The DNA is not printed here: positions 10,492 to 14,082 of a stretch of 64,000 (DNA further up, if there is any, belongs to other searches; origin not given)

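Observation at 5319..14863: Divergent chaperone-usher-like surface-fibre operon: chaperone, giant usher and seven orphan secreted subunits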

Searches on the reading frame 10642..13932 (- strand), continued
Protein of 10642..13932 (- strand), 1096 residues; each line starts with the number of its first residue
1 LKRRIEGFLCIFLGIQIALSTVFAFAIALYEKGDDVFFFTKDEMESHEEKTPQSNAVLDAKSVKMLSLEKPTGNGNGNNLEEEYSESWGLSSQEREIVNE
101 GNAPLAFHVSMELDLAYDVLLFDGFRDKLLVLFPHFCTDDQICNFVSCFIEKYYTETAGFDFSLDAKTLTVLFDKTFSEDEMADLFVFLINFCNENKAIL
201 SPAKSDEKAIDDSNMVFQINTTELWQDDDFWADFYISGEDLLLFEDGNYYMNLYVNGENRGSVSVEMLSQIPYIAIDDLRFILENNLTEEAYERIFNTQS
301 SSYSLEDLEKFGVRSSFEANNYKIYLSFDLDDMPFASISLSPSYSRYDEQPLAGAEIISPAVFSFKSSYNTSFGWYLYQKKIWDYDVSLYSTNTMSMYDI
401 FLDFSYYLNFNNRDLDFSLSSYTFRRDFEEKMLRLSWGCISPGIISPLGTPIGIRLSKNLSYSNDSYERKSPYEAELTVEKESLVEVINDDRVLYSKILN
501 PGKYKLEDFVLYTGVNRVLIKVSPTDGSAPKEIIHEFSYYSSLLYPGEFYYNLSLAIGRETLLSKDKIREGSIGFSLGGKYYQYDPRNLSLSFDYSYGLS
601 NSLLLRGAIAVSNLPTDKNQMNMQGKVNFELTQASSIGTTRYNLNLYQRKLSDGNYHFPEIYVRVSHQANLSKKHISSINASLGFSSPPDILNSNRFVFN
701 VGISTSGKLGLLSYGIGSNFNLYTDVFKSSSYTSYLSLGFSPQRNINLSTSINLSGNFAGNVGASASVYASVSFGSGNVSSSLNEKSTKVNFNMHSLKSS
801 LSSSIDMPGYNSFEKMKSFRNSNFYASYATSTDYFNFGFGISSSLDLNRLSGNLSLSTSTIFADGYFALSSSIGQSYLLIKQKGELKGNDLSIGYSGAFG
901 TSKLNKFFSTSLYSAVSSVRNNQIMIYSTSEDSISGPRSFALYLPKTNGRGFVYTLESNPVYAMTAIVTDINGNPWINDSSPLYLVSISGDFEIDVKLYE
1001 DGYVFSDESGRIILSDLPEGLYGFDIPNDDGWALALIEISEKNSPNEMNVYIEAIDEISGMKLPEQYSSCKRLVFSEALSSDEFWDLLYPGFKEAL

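Call 34: fold_search(model_id=the predicted structure, library=pdb)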
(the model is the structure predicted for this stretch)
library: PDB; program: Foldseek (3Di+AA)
matches with E <= 10: 739; with E <= 0.001: 132
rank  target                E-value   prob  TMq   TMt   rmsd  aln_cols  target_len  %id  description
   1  3rfz_E                8.4e-30  1.00  0.38  0.51  15.4       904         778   12  Crystal structure of the FimD usher bound to its cognate FimC:FimH substrate (released 2011-06-01)
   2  3rfz_B                8.6e-29  1.00  0.39  0.52  15.2       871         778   12  Crystal structure of the FimD usher bound to its cognate FimC:FimH substrate (released 2011-06-01)
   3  9fw9_D                2.3e-26  1.00  0.37  0.57  15.3       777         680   12  Cryo-EM structure of the type 1 pilus assembly platform as part of the FimA-bound chaperone-usher pilus complex (FimDH (released 2025-06-04)
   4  9bog_D                3.2e-26  1.00  0.38  0.49  16.1       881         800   12  Structural basis for adhesin secretion by the outer-membrane usher in type 1 pili (released 2024-10-09)
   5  9fy9_D                1.0e-25  1.00  0.37  0.56  15.3       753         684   12  Cryo-EM structure of the type 1 chaperone-usher pilus FimD-tip complex (FimDHGFC) - Conformer 1 (released 2025-06-04)
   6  9fxs_D                1.6e-23  1.00  0.35  0.55  15.1       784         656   12  Cryo-EM structure of the type 1 pilus complex including pilus rod and FimI-bound assembly platform after incorporation (released 2025-06-04)
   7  7lhg_C                2.9e-23  1.00  0.41  0.54  14.0       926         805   14  Cryo-EM structure of E. coli P pilus tip assembly intermediate PapC-PapD-PapK-PapG in the first conformation (released 2021-08-11)
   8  9fxb_D                2.6e-22  1.00  0.35  0.56  15.1       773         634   12  Cryo-EM structure of the type 1 pilus assembly platform as part of the FimI-bound chaperone-usher pilus complex (FimDH (released 2025-06-04)
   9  9fx8_D                2.9e-22  1.00  0.36  0.55  14.8       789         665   11  Cryo-EM structure of the FimI-bound type 1 pilus assembly platform complex - Local refinement (released 2025-06-04)
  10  6e14_D                6.0e-22  1.00  0.38  0.49  16.7       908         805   12  Handover mechanism of the growing pilus by the bacterial outer membrane usher FimD (released 2018-10-17)
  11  7lhh_C                9.2e-22  1.00  0.40  0.52  17.4       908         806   14  Cryo-EM structure of E. coli P pilus tip assembly intermediate PapC-PapD-PapK-PapG in the second conformation (released 2021-08-11)
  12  7lhi_C                2.5e-19  1.00  0.40  0.57  12.5       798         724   16  Cryo-EM structure of E. coli P pilus tip assembly intermediate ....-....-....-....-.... (released 2021-08-11)
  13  6cd2_C                5.3e-17  1.00  0.27  0.37  16.0       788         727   13  Crystal structure of the PapC usher bound to the chaperone-adhesin PapD-PapG (released 2018-10-03)
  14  2vqi_B                2.6e-16  1.00  0.25  0.49  11.7       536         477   16  Structure of the P pilus usher (PapC) translocation pore (released 2008-05-27)
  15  2vqi_A                2.6e-15  1.00  0.24  0.47  11.9       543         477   14  Structure of the P pilus usher (PapC) translocation pore (released 2008-05-27)
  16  3ohn_B                6.4e-15  1.00  0.25  0.51  11.9       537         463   14  Crystal structure of the FimD translocation domain (released 2011-06-01)
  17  3ohn_A                6.4e-15  1.00  0.25  0.51  12.1       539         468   14  Crystal structure of the FimD translocation domain (released 2011-06-01)
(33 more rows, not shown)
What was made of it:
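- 10642..13932 (-): Outer-membrane usher, 1096 aa (TTG start). The top 19 Foldseek PDB hits are all FimD or PapC, E 8e-30 to 1.5e-8, with up to 926 aligned columns (call 34).
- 11323..12846 (-): Usher beta-barrel, residues 363-870: six strands, then the plug, then about 18-20 more strand elements. Foldseek matches to the PapC and FimD translocation pores 2vqi and 3ohn, E 2.6e-16 and 6.4e-15 (call 34).
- On Chaperone-usher pathway (general): Foldseek to FimD and PapC gives E 8e-30 to 1.5e-8, and the top 19 hits are all ushers (call 34).
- Closest known: Classical chaperone-usher ushers FimD and PapC. Same: These are the best Foldseek matches (E 8e-30 to 1e-16, call 34).
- The top 19 hits are all ushers, and the next hits (porins) are about 20 orders of magnitude weaker than the best usher hit (call 34).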

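Call 53: search_solved_structures(query=A1, max_evalue=10, show_alignments=3)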
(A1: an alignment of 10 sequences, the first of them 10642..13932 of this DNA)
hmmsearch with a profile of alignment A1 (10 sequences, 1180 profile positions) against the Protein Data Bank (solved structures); distinct sequences matched with E-value up to 10: 14.
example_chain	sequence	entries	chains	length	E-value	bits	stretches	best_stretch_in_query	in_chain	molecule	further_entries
1oed_A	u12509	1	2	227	0.055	14.5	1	40-144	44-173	Acetylcholine receptor subunit alpha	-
4wi0_B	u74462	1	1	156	0.15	13.1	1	1078-1131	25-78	Cellulosomal scaffoldin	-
8f2s_A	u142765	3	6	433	0.25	12.4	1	40-144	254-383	Acetylcholine receptor subunit alpha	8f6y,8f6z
9nx2_A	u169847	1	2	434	0.25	12.4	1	40-144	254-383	Acetylcholine receptor subunit alpha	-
6uwz_A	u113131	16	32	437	0.25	12.4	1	40-144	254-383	Acetylcholine receptor subunit alpha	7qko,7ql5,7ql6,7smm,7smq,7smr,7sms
2fom_A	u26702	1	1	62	0.35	11.9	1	1052-1088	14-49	polyprotein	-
6n2y_b2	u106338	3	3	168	0.66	11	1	61-166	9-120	ATP synthase subunit b | Bacillus PS3 ATP synthase subunit b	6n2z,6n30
9jc1_A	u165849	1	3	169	0.7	10.9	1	61-166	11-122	ATP synthase subunit b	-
9jc1_B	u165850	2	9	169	0.71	10.9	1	61-177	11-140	ATP synthase subunit b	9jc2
6n2d_b2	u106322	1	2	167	0.71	10.8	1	61-177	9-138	ATP synthase subunit b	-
6n2y_b1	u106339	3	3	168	0.71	10.8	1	61-177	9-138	ATP synthase subunit b | Bacillus PS3 ATP synthase subunit b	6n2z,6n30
2lie_A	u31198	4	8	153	1.3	10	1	579-625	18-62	CCL2 lectin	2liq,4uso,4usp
9avu_A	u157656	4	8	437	1.5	9.8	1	40-106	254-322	Acetylcholine receptor subunit alpha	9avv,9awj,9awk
9bht_C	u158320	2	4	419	6.5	7.7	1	77-190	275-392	CiSeptin-7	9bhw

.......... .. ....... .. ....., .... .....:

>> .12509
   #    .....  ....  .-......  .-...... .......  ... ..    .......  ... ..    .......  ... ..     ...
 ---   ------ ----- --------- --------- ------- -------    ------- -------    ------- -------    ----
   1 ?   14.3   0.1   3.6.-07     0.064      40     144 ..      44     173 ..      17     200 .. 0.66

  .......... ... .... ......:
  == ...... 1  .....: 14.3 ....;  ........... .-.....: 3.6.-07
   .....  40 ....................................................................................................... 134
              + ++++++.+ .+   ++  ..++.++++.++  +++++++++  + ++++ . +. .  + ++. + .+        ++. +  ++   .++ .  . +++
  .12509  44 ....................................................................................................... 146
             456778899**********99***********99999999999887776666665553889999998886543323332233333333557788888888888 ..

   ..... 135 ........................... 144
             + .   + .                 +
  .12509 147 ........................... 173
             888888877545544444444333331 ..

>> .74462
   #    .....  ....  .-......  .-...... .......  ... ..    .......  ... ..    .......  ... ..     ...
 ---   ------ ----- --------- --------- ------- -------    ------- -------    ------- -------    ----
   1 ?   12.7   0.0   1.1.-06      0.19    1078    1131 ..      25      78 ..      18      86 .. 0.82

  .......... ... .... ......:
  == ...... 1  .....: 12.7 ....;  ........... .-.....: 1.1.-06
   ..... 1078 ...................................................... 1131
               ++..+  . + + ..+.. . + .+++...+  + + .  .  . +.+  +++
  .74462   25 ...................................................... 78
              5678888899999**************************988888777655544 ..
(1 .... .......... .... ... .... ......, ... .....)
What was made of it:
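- Tried and rejected: The usher family profile against PDB found no usher either (call 53).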

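Call 54: search_protein_families(library=ncbifam, proteins=[P0256, P0259, P0262, P0266, P0269, P0270, P0271, P0275, P0279], max_evalue=0.01)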
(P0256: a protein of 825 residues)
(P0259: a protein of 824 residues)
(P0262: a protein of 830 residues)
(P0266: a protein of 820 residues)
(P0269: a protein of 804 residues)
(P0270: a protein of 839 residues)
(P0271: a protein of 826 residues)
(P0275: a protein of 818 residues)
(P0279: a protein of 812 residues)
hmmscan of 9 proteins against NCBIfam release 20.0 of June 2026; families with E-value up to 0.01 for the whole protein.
P0256 (825 aa): 0 families

P0259 (824 aa): 2 families
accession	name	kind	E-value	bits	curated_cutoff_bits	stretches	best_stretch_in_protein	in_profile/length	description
NF011760.0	PRK15213.1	equivalog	2.1e-08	32.6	752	1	192-681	187-682/796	PefC/AfrB family outer membrane usher protein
NF011763.0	PRK15217.1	subfamily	1.2e-06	27.1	933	1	99-419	104-410/826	fimbrial biogenesis outer membrane usher protein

P0262 (830 aa): 0 families

P0266 (820 aa): 1 family
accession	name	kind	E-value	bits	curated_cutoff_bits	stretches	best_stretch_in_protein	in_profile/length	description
NF011769.0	PRK15223.1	equivalog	0.00018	19.4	1105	1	638-781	669-803/836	fimbrial biogenesis outer membrane usher protein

P0269 (804 aa): 4 families
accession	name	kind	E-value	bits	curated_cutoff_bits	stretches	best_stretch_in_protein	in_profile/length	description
NF011760.0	PRK15213.1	equivalog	1.1e-09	36.8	752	1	262-708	274-711/796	PefC/AfrB family outer membrane usher protein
NF011784.0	PRK15248.1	equivalog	4.3e-05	21.6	996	1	178-482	201-503/853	fimbrial outer membrane usher protein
NF011832.0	PRK15304.1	subfamily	4.9e-05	21.5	723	1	514-708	521-706/801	fimbrial biogenesis usher protein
NF011769.0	PRK15223.1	equivalog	5.2e-05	21.2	1105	1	205-341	229-364/836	fimbrial biogenesis outer membrane usher protein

P0270 (839 aa): 11 families
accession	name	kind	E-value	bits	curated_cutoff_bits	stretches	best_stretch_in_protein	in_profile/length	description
NF011760.0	PRK15213.1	equivalog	6.7e-26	90.5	752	1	197-736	180-711/796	PefC/AfrB family outer membrane usher protein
NF011763.0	PRK15217.1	subfamily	5.4e-17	61.3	933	1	178-435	160-413/826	fimbrial biogenesis outer membrane usher protein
NF011769.0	PRK15223.1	equivalog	1.4e-15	56.1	1105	1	189-449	182-440/836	fimbrial biogenesis outer membrane usher protein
NF011832.0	PRK15304.1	subfamily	1.9e-10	39.4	723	1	171-736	155-706/801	fimbrial biogenesis usher protein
NF011754.0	PRK15207.1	equivalog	4.6e-08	31.6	1271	1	158-430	172-440/842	outer membrane usher protein LpfC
NF007337.0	PRK09828.1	equivalog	1.1e-07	30.2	830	1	169-430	174-431/865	outer membrane usher protein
NF011740.0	PRK15193.1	equivalog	1.2e-07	30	995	1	176-399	190-417/877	fimbrial biogenesis usher protein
NF011812.0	PRK15284.1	subfamily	1.3e-05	23.2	972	1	213-362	229-376/881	outer membrane usher protein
NF011784.0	PRK15248.1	equivalog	0.00022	19.3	996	1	227-428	224-418/853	fimbrial outer membrane usher protein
NF011822.1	PRK15294.1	equivalog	0.00024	19.1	1397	1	161-396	165-392/845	fimbrial outer membrane usher protein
NF011745.0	PRK15198.1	subfamily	0.0074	14.3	975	0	289-431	287-426/860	outer membrane usher protein FimD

P0271 (826 aa): 1 family
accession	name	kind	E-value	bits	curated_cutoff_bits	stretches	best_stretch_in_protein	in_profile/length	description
NF011769.0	PRK15223.1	equivalog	0.0049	14.7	1105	0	595-716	632-741/836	fimbrial biogenesis outer membrane usher protein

P0275 (818 aa): 4 families
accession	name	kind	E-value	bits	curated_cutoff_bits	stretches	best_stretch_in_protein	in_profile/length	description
NF011763.0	PRK15217.1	subfamily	1e-10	40.5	933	1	129-353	137-354/826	fimbrial biogenesis outer membrane usher protein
NF011740.0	PRK15193.1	equivalog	1e-07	30.2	995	1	102-354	146-390/877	fimbrial biogenesis usher protein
NF011754.0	PRK15207.1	equivalog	5.8e-06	24.7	1271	1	159-348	193-379/842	outer membrane usher protein LpfC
NF011769.0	PRK15223.1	equivalog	0.00014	19.7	1105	1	152-352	166-365/836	fimbrial biogenesis outer membrane usher protein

P0279 (812 aa): 1 family
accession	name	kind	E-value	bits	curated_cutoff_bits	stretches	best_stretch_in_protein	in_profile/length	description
NF011754.0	PRK15207.1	equivalog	0.005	15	1271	1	209-348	245-380/842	outer membrane usher protein LpfC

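Call 70: search_protein_families(library=pfam, proteins=[P0004, P0006, P0137, P0143, P0149, P0152, P0166], max_evalue=0.1)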
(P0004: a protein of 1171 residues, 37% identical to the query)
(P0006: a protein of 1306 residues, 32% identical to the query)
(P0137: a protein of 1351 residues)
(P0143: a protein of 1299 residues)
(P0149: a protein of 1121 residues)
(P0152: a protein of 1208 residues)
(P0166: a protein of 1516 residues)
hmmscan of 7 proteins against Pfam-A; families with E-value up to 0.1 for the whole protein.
P0004 (1171 aa): 1 family
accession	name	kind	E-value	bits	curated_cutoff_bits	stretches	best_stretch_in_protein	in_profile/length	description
PF13620.12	CarboxypepD_reg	-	0.03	15.1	32.3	0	1075-1104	28-57/82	Carboxypeptidase regulatory-like domain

P0006 (1306 aa): 3 families
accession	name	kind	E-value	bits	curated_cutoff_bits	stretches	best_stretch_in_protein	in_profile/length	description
PF09430.16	EMC7_beta-sandw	-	0.018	15.7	26.6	1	1209-1270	10-76/122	ER membrane protein complex subunit 7, beta-sandwich domain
PF13620.12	CarboxypepD_reg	-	0.035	14.9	32.3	1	1211-1246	19-58/82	Carboxypeptidase regulatory-like domain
PF01459.28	Porin_3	-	0.067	13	28.4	0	865-1032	70-236/271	Eukaryotic porin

P0137 (1351 aa): 3 families
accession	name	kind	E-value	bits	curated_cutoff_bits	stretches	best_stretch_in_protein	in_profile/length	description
PF13620.12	CarboxypepD_reg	-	0.00063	20.5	32.3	1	1246-1282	15-55/82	Carboxypeptidase regulatory-like domain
PF07495.19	Y_Y_Y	-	0.004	17.5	26.6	1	1235-1282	4-45/65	Y_Y_Y domain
PF00775.27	Dioxygenase_C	-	0.025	14.5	27.3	0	1232-1281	51-100/182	Dioxygenase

P0143 (1299 aa): 3 families
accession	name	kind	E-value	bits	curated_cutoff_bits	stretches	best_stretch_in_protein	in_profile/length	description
PF00577.26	Usher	-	0.00012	21.5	27.1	1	691-776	96-178/549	Outer membrane usher protein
PF09430.16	EMC7_beta-sandw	-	0.03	14.9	26.6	1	1193-1244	7-60/122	ER membrane protein complex subunit 7, beta-sandwich domain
PF13620.12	CarboxypepD_reg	-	0.059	14.2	32.3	0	1193-1231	14-56/82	Carboxypeptidase regulatory-like domain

P0149 (1121 aa): 2 families
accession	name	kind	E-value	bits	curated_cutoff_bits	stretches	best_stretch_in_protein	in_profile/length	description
PF13620.12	CarboxypepD_reg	-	0.011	16.5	32.3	1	1026-1075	28-79/82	Carboxypeptidase regulatory-like domain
PF12733.13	Cadherin-like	-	0.049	14.5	24.2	0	541-580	45-85/89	Cadherin-like beta sandwich domain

P0152 (1208 aa): 3 families
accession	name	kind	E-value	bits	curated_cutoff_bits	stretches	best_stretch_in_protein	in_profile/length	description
PF13620.12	CarboxypepD_reg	-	0.0035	18.1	32.3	1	1110-1139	27-56/82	Carboxypeptidase regulatory-like domain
PF10624.15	TraS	-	0.042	13.9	27.4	1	22-95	7-77/157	Plasmid conjugative transfer entry exclusion protein TraS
PF09430.16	EMC7_beta-sandw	-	0.094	13.4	26.6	0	1115-1139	23-47/122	ER membrane protein complex subunit 7, beta-sandwich domain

P0166 (1516 aa): 1 family
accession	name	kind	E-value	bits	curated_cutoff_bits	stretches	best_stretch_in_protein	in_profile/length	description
PF00001.26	7tm_1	-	0.032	14.2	30.5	1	383-508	152-223/260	7 transmembrane receptor (rhodopsin family)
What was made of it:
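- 13198..13932 (-): Usher N-terminal extension (residues 1-245): basic N-terminus plus hydrophobic helix 2-31, disordered 32-117, small alpha/beta domain 119-202, disordered linker with the invariant DFWADFY (229-235). Pfam finds nothing in the extensions (call 70).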
